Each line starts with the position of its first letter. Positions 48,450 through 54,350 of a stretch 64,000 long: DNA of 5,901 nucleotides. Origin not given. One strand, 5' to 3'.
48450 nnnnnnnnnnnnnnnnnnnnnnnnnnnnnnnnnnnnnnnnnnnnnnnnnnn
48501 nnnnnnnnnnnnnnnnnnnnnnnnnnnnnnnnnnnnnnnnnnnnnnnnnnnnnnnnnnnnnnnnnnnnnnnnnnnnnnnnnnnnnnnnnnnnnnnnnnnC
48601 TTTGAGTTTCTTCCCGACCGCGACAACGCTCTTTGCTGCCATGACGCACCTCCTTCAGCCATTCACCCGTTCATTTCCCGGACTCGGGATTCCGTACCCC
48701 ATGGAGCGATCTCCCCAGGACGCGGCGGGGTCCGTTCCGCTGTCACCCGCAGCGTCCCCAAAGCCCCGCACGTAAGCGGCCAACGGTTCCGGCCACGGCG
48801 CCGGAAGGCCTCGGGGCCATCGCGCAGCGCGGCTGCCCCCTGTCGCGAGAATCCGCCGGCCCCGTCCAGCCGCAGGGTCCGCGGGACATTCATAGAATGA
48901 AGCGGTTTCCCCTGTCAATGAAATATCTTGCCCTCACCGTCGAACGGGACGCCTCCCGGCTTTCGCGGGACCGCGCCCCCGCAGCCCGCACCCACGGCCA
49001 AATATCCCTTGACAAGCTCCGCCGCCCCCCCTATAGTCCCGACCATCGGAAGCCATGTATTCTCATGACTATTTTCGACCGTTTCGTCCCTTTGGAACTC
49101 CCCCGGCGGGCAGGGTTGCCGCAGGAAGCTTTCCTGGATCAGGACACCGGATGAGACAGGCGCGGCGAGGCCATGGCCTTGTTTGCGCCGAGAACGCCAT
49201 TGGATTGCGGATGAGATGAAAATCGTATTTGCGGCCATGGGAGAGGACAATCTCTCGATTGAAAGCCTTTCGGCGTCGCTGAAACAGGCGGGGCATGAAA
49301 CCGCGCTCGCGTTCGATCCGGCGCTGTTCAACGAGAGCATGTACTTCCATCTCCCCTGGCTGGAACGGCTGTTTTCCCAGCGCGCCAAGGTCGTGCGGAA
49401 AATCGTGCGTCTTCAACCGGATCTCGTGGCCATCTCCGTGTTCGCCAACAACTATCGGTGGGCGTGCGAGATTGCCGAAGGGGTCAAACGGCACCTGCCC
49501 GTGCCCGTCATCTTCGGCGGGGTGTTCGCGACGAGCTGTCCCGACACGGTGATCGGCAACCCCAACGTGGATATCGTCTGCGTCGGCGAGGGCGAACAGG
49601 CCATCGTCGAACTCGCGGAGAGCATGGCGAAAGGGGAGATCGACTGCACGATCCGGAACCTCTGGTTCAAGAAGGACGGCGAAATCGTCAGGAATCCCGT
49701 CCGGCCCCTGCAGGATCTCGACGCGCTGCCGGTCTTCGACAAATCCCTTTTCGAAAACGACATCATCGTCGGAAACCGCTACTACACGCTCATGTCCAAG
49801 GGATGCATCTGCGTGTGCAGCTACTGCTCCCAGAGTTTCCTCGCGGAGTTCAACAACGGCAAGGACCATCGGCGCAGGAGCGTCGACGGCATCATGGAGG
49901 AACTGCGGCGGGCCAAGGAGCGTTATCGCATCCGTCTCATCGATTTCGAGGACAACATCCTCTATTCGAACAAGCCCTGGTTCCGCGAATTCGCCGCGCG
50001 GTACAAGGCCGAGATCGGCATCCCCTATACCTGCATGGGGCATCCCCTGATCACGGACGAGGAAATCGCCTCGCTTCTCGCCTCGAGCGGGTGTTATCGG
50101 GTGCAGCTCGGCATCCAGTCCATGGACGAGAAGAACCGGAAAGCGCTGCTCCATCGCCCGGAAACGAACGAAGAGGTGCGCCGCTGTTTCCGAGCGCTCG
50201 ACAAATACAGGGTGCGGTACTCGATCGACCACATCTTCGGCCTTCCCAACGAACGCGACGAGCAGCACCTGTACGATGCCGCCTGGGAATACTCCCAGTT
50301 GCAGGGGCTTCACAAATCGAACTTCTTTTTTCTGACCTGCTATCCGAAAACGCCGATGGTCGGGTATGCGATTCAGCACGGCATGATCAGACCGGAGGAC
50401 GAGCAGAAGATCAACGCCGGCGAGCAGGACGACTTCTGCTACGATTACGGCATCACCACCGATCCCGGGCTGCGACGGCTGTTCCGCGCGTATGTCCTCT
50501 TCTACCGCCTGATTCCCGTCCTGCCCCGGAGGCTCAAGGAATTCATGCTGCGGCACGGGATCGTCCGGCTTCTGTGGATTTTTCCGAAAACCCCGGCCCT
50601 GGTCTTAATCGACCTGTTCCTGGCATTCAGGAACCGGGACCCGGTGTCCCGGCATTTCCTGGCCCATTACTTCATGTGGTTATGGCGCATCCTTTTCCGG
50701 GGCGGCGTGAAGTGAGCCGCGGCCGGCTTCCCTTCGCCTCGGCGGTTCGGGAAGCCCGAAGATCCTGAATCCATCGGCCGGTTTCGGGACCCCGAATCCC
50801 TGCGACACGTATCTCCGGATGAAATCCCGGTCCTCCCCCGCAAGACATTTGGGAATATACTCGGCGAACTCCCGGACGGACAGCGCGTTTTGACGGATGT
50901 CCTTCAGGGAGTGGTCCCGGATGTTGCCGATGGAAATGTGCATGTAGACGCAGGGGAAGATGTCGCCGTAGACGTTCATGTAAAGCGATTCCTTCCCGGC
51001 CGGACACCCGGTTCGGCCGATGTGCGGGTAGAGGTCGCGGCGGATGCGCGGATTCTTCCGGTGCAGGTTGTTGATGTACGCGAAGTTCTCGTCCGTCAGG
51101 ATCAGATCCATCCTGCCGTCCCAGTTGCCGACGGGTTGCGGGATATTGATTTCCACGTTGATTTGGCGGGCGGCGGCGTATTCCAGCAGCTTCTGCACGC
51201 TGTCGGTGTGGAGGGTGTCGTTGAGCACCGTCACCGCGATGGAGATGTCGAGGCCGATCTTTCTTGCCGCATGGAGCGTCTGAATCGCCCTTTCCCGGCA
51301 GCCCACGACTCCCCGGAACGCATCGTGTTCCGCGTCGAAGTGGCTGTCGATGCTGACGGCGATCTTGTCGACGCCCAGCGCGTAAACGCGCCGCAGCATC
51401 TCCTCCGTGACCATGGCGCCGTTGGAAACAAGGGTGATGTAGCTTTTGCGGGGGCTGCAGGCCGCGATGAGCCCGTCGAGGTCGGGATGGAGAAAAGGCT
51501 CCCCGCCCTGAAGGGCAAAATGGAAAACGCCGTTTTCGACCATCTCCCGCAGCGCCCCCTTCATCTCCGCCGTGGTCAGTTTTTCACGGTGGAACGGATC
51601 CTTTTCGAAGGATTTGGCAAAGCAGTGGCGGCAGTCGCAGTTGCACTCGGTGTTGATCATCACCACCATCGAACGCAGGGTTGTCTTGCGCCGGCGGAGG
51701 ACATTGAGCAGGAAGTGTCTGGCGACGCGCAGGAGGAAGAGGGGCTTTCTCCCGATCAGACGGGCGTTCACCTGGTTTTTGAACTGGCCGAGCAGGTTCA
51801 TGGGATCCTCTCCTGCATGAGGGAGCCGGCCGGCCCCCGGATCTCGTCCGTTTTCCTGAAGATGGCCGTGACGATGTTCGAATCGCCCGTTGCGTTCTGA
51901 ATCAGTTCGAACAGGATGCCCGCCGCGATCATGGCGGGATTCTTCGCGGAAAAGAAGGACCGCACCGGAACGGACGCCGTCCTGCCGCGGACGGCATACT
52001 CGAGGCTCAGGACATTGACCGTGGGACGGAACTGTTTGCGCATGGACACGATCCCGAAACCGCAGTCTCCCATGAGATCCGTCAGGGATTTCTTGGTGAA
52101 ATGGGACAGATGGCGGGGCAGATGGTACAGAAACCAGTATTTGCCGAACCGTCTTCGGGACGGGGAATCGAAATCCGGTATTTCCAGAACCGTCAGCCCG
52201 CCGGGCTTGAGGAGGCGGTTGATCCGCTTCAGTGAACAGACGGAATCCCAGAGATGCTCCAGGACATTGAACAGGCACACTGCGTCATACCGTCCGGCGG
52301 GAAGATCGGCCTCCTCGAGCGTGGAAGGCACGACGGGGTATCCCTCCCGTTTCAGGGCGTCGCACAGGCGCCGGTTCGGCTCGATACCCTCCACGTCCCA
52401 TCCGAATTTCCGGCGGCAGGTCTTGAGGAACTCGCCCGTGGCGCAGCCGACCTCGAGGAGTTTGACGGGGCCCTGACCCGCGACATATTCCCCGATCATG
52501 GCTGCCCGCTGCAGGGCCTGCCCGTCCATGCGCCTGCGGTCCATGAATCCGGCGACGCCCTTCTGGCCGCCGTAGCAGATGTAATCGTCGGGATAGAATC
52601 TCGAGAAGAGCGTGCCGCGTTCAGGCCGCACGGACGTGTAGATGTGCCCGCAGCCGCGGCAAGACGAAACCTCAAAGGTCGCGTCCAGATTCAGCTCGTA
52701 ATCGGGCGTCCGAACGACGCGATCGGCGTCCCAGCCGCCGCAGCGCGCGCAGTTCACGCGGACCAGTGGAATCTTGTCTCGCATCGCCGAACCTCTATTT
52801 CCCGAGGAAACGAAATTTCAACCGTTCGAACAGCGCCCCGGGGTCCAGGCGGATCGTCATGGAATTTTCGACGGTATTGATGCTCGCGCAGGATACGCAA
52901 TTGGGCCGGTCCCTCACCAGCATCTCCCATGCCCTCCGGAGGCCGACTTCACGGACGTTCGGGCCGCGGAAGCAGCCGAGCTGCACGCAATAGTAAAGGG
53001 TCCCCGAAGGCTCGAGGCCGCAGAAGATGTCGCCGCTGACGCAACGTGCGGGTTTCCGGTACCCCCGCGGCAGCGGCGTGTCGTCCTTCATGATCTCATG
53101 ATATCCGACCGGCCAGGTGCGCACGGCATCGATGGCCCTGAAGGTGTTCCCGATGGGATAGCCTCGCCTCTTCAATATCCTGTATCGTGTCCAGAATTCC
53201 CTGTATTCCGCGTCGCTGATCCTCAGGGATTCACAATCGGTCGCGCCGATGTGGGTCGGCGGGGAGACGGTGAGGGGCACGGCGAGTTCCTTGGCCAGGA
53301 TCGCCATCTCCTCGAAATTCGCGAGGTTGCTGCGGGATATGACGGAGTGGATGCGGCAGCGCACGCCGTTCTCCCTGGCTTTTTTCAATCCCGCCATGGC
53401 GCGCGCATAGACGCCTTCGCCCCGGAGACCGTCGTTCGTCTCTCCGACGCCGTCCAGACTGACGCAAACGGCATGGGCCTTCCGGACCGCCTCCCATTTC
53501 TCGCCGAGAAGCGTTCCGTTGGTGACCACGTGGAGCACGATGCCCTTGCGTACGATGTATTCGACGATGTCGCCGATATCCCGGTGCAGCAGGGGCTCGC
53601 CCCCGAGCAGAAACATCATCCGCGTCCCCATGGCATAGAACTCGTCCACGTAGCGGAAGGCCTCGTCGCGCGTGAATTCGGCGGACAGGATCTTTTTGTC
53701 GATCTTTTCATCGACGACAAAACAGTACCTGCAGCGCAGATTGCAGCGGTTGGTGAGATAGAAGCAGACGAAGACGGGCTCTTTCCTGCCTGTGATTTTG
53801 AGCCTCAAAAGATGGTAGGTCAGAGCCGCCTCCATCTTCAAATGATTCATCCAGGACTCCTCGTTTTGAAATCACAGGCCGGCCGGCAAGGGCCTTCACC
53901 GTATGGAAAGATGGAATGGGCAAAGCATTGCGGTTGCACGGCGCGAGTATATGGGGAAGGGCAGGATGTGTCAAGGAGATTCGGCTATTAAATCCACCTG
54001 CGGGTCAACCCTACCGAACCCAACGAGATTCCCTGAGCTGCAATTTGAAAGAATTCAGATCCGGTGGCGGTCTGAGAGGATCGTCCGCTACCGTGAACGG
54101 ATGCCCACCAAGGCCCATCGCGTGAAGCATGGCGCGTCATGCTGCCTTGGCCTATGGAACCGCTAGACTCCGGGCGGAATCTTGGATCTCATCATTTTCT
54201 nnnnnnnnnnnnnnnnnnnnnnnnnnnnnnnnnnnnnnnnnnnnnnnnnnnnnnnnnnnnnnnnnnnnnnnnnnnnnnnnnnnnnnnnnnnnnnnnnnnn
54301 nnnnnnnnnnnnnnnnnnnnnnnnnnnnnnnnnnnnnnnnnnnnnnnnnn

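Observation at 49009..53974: Self-contained cluster of three radical SAM enzymes and a Zn-motif methyltransferase with no visible substrate gene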

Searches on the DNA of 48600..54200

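Call 99: search_rna_families(source=window, start=48600, end=54200, threshold=evalue, max_evalue=1)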
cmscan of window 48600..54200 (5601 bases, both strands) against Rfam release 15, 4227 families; matches with E-value up to 1: 2.
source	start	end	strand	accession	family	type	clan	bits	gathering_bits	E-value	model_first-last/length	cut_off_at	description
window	53753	53918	+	RF00925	MIR1027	Gene; miRNA;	-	24.1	150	0.12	1-142/142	no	MIR1027 microRNA precursor family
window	50119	50176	+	RF02946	cow-rumen-1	Gene; sRNA;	-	19.5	53.4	0.68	1-61/61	no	cow-rumen-1 RNA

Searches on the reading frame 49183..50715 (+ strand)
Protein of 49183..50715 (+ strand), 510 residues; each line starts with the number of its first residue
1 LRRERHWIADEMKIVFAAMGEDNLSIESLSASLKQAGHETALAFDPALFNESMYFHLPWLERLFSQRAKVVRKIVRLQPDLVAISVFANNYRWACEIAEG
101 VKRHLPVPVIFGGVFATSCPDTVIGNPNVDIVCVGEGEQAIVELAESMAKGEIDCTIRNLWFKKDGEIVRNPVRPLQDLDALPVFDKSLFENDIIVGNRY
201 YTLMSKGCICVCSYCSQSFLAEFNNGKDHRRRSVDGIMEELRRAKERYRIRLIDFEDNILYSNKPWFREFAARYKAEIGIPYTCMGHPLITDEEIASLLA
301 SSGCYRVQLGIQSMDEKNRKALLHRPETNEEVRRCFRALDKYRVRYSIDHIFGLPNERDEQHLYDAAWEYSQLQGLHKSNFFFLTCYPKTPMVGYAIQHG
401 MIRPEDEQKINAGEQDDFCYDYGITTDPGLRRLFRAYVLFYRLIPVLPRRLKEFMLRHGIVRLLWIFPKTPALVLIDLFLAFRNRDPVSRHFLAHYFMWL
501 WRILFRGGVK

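Call 4: search_protein_families(library=pfam, proteins=[window:49183-50715:+], max_evalue=0.01)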
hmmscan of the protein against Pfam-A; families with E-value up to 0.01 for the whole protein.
window:49183-50715:+ (510 aa): 3 families
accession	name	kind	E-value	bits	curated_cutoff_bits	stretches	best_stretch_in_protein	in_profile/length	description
PF02310.24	B12-binding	-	5.7e-15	55.7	32.1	1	23-144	14-120/121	B12 binding domain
PF04055.27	Radical_SAM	-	4.7e-14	53.3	29.5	1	204-361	3-158/166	Radical SAM superfamily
PF19864.5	Radical_SAM_N2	-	0.0088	15.9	29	0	103-152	82-129/151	Radical SAM proteins, N-terminal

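Call 5: search_protein_families(library=ncbifam, proteins=[window:49183-50715:+], max_evalue=0.01)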
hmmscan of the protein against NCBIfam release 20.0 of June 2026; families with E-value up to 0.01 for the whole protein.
window:49183-50715:+ (510 aa): 24 families
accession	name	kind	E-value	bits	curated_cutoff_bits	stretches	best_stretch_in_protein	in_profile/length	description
TIGR02026.1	BchE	equivalog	8.3e-26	90.9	481.35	1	68-406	53-395/497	magnesium-protoporphyrin IX monomethyl ester anaerobic oxidative cyclase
TIGR04013.1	B12_SAM_MJ_1487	hypoth_equivalog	5.1e-24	84.8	251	2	66-253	30-203/382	TIGR04013 family B12-binding domain/radical SAM domain-containing protein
TIGR04072.2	rSAM_ladder_B12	equivalog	5.3e-24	84.6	360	1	29-406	24-382/443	lipid biosynthesis B12-binding/radical SAM protein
TIGR03471.1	HpnJ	equivalog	8.6e-23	80.9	577.6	1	79-412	69-403/472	hopanoid biosynthesis associated radical SAM protein HpnJ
NF038361.1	rSAM_Sden_1168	equivalog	2.3e-19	69.3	575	1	85-411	152-488/560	Sden_1168 family B12-binding radical SAM P-methyltransferase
TIGR04014.1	B12_SAM_MJ_0865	equivalog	2.4e-18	66.1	360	1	67-246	27-203/434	methyl-coenzyme M reductase glutamine C-methyltransferase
NF050148.1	rSAM_ApyD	equivalog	4.6e-18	64.9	750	1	23-361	25-355/645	RiPP biosynthesis radical SAM protein ApyD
TIGR04479.1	bcpD_PhpK_rSAM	subfamily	4.6e-16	58.3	600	1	66-359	98-396/504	PhpK family radical SAM P-methyltransferase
TIGR03975.1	rSAM_ocin_1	subfamily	2.9e-15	55.8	281.85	1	69-361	119-419/606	RiPP maturation radical SAM C-methyltransferase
TIGR04190.1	B12_SAM_Ta0216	equivalog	6.3e-12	44.8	500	1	65-363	66-385/554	TIGR04190 family B12-binding domain/radical SAM domain protein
TIGR04295.1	B12_rSAM_oligo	hypoth_equivalog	2.3e-11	43.1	400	1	74-327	61-317/422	TIGR04295 family B12-binding domain-containing radical SAM protein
NF033712.0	B12_rSAM_KedN5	subfamily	6.3e-11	41.2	700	1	77-215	61-211/624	KedN5 family methylcobalamin-dependent radical SAM C-methyltransferase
TIGR04428.1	B12_rSAM_trp_MT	equivalog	3.6e-09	35.6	500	1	86-172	78-162/558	tryptophan 2-C-methyltransferase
TIGR04367.1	HpnR_B12_rSAM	equivalog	9.9e-09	34.2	650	1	66-248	48-231/490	hopanoid C-3 methylase HpnR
NF033070.1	rSAM_AprD4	equivalog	1.5e-08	34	500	1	205-408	202-402/456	AprD4 family radical SAM diol-dehydratase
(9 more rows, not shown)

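Call 26: search_solved_structures(query=window:49219-50715:+, max_evalue=0.01)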
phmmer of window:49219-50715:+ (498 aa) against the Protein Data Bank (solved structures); distinct sequences matched with E-value up to 0.01: 4.
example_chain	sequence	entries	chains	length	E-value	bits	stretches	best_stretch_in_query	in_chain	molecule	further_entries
6fd2_B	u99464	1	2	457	1.9e-07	33.2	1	195-390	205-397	Putative apramycin biosynthetic oxidoreductase 4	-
9ccb_A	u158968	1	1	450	3.4e-06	29.1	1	100-235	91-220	Radical SAM core domain-containing protein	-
6wte_A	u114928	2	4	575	6.7e-05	24.8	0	191-380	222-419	B12-binding domain-containing protein | Tryptophan-C2-methyltransferase containing B12-binding domain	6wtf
7kdx_A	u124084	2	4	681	7e-05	24.8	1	65-205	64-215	Methyltransferase TokK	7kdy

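Call 43: find_homologous_proteins(query=window:49219-50715:+)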
Query window:49219-50715:+ (498 aa): 623 proteins with E <= 0.001 among 8000 candidates; the best 120 are listed.
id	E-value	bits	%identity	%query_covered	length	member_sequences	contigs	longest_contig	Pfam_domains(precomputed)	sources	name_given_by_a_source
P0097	0.0e+0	1167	100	100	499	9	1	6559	PF04055.28,PF02310.25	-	-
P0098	0.0e+0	1018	85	100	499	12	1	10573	PF04055.28,PF02310.25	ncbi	-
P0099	2.0e-295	998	83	100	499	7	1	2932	PF04055.28,PF02310.25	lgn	-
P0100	3.5e-288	974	81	100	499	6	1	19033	PF04055.28,PF02310.25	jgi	jgi:radical SAM superfamily enzyme YgiQ (UPF0313 family)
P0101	1.6e-278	942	79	100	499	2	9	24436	PF04055.28,PF02310.25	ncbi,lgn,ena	-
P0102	9.6e-269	910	76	100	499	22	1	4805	PF04055.28,PF02310.25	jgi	jgi:anaerobic magnesium-protoporphyrin IX monomethyl ester cyclase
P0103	8.1e-234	795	67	100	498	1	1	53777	PF04055.28,PF02310.25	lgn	-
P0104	3.5e-222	757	64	100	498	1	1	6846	PF04055.28,PF02310.25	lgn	-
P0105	5.1e-216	736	63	100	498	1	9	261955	PF04055.28,PF02310.25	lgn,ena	-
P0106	7.0e-216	736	85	73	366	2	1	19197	PF04055.28,PF02310.25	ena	-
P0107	4.4e-203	694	60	100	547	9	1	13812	PF04055.28,PF02310.25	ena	-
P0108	2.0e-199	682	58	100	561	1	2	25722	PF04055.28,PF02310.25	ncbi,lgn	-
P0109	4.1e-197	674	60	100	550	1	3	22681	PF04055.28,PF02310.25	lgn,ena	-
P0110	4.2e-194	664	57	100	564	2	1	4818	PF04055.28,PF02310.25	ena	-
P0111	5.9e-193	660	58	100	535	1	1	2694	PF04055.28,PF02310.25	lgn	-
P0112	4.0e-191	654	57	99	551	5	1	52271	PF04055.28,PF02310.25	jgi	jgi:anaerobic magnesium-protoporphyrin IX monomethyl ester cyclase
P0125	7.3e-137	475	43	99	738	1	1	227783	PF07021.19,PF13847.13,PF13489.13,PF13649.13,PF04055.28,PF05219.18,PF08241.19,PF08242.19,PF02310.25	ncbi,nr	ncbi:MAG: radical SAM protein [Candidatus Omnitrophota bacterium]|nr:radical SAM protein [Candidatus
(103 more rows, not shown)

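Call 44: find_encoding_contigs(protein=P0105, flank=10000, max_places=1)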
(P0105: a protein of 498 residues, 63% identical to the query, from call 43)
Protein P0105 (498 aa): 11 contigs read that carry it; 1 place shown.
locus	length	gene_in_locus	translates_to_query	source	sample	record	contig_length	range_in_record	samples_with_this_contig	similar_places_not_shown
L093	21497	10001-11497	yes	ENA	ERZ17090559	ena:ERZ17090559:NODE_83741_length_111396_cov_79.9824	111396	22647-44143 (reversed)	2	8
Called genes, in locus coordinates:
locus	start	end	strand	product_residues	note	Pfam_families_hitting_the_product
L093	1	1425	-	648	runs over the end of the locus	PF02350:Epimerase_2, PF00535:Glycos_transf_2, PF13641:Glyco_tranf_2_3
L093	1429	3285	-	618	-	PF13522:GATase_6, PF13537:GATase_7, PF00733:Asn_synthase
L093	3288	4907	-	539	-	-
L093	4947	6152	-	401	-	PF02310:B12-binding (weak), PF04055:Radical_SAM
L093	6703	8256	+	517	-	-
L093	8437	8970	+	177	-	-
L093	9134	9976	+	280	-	PF13489:Methyltransf_23, PF01209:Ubie_methyltran, PF13847:Methyltransf_31, PF08241:Methyltransf_11, PF08242:Methyltransf_12, PF13649:Methyltransf_25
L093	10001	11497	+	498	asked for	PF02310:B12-binding, PF04055:Radical_SAM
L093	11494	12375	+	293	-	PF01522:Polysacc_deac_1, PF10096:DUF2334 (weak)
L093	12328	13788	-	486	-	-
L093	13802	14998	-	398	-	PF01041:DegT_DnrJ_EryC1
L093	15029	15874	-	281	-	PF05148:Methyltransf_8 (weak), PF13489:Methyltransf_23, PF13847:Methyltransf_31, PF08241:Methyltransf_11, PF08242:Methyltransf_12, PF13649:Methyltransf_25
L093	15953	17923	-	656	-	PF13428:TPR_14 (faint), PF03407:Nucleotid_trans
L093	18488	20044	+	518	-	PF01041:DegT_DnrJ_EryC1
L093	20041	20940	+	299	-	PF01370:Epimerase, PF04321:RmlD_sub_bind (weak), PF05368:NmrA (faint), PF16363:GDP_Man_Dehyd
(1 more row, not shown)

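Call 45: find_encoding_contigs(protein=P0125, flank=10000, max_places=1)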
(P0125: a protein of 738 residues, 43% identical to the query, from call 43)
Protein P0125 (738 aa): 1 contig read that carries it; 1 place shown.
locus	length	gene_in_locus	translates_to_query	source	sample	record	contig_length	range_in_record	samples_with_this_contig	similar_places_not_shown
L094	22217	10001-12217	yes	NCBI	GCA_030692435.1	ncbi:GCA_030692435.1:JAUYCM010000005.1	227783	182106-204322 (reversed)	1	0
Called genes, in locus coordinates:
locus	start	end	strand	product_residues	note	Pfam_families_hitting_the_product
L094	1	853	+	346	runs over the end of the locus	PF01073:3Beta_HSD, PF01370:Epimerase, PF02719:Polysacc_synt_2, PF04321:RmlD_sub_bind, PF07993:NAD_binding_4, PF13460:NAD_binding_10 (faint), PF16363:GDP_Man_Dehyd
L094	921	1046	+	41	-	PF00535:Glycos_transf_2 (weak)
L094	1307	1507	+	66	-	-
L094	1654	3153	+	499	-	PF13091:PLDc_2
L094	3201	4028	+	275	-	PF00535:Glycos_transf_2, PF10111:Glyco_tranf_2_2 (weak), PF13641:Glyco_tranf_2_3 (weak), PF10111:Glyco_tranf_2_2 (weak)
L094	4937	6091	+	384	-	PF13439:Glyco_transf_4 (weak), PF00534:Glycos_transf_1, PF13524:Glyco_trans_1_2 (weak), PF13692:Glyco_trans_1_4, PF20706:GT4-conflict (weak)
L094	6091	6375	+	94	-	PF07757:AdoMet_MTase (weak), PF13489:Methyltransf_23 (weak)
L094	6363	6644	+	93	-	-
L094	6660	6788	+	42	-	-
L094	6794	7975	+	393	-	PF00534:Glycos_transf_1, PF13692:Glyco_trans_1_4, PF13524:Glyco_trans_1_2 (weak)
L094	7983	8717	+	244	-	PF00535:Glycos_transf_2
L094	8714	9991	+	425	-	PF13450:NAD_binding_8, PF01593:Amino_oxidase (weak)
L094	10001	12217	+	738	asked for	PF02310:B12-binding, PF04055:Radical_SAM, PF13489:Methyltransf_23, PF07021:MetW (weak), PF13847:Methyltransf_31, PF08241:Methyltransf_11, PF08242:Methyltransf_12, PF13649:Methyltransf_25, +1 more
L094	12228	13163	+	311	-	PF01073:3Beta_HSD, PF01370:Epimerase, PF02719:Polysacc_synt_2, PF04321:RmlD_sub_bind, PF07993:NAD_binding_4, PF13460:NAD_binding_10, PF16363:GDP_Man_Dehyd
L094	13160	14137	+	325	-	PF00288:GHMP_kinases_N, PF08544:GHMP_kinases_C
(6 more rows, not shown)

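Call 46: find_encoding_contigs(protein=P0112, flank=10000, max_places=1)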
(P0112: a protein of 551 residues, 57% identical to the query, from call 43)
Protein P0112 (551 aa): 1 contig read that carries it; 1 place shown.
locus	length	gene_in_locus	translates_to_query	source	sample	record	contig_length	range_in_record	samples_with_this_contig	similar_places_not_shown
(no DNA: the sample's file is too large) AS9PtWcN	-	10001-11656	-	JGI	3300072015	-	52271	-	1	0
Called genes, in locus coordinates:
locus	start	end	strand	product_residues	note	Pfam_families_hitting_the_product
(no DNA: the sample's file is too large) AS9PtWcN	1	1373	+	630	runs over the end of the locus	-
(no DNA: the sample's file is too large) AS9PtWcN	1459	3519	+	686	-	PF02310:B12-binding, PF04055:Radical_SAM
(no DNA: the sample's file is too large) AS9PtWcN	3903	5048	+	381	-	PF01041:DegT_DnrJ_EryC1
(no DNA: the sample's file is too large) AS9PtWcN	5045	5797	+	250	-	PF00535:Glycos_transf_2, PF10111:Glyco_tranf_2_2 (weak), PF13641:Glyco_tranf_2_3 (weak)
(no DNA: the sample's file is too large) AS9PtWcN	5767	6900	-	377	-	PF00155:Aminotran_1_2 (weak), PF01041:DegT_DnrJ_EryC1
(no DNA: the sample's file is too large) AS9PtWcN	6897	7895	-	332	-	PF01073:3Beta_HSD, PF01370:Epimerase, PF04321:RmlD_sub_bind (weak), PF07993:NAD_binding_4 (faint), PF08659:KR (weak), PF13460:NAD_binding_10, PF16363:GDP_Man_Dehyd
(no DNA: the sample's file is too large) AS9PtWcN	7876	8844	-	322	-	PF01408:GFO_IDH_MocA, PF02894:GFO_IDH_MocA_C (weak), PF22725:GFO_IDH_MocA_C3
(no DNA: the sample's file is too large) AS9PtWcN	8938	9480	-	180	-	PF25084:LbH_EIF2B (faint), PF25087:GMPPB_C (faint), PF00132:Hexapep, PF14602:Hexapep_2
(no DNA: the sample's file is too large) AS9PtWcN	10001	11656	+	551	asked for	PF02310:B12-binding, PF04055:Radical_SAM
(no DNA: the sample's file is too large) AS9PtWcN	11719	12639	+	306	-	PF01522:Polysacc_deac_1, PF10096:DUF2334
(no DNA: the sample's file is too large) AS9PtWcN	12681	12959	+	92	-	PF00550:PP-binding (weak)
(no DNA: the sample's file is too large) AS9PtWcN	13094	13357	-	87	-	-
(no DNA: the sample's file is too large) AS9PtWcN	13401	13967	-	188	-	-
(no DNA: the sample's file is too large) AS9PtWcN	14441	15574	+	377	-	PF02350:Epimerase_2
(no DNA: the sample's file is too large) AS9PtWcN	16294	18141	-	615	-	PF13522:GATase_6, PF13537:GATase_7, PF00733:Asn_synthase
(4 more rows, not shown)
